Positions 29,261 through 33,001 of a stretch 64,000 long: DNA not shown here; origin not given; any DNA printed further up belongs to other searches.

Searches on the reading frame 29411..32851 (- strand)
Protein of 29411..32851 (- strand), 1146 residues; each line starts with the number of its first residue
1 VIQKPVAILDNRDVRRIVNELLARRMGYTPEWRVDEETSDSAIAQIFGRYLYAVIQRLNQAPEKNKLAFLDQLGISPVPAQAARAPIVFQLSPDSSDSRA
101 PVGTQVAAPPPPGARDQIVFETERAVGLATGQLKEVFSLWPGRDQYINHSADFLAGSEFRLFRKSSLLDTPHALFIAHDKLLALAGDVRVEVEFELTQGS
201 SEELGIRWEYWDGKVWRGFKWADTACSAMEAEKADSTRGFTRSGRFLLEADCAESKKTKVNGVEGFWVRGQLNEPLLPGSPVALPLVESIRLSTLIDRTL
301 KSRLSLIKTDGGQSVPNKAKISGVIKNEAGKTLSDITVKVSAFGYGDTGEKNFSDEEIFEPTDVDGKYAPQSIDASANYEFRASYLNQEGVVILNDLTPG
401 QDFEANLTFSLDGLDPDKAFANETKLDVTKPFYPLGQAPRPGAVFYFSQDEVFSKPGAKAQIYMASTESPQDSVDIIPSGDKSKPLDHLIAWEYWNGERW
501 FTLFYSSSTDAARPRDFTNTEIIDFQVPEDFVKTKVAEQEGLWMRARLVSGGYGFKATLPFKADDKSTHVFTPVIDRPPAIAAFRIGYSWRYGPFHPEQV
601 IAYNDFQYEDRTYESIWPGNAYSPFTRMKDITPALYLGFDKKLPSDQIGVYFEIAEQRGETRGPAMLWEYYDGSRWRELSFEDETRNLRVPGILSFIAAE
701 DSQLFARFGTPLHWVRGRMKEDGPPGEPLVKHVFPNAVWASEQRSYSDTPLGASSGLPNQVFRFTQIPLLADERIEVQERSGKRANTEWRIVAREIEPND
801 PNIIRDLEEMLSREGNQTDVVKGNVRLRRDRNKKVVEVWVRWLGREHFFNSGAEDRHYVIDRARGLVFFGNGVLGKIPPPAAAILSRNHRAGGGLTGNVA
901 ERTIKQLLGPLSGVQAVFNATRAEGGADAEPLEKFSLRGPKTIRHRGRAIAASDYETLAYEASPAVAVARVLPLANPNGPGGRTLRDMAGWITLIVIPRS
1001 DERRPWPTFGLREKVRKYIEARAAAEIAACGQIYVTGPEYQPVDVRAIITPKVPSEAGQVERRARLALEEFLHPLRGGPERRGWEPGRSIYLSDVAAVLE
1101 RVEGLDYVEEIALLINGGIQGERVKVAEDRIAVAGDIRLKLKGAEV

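Call 85: search_protein_families(library=pfam, proteins=[window:29411-32851:-], max_evalue=0.001)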
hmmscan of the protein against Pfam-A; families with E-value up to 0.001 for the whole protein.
window:29411-32851:- (1146 aa): 1 family
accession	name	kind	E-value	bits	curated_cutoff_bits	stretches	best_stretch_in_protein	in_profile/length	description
PF04865.19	Baseplate_J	-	1.2e-13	51.4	21.1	1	894-1094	75-251/255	Baseplate J-like protein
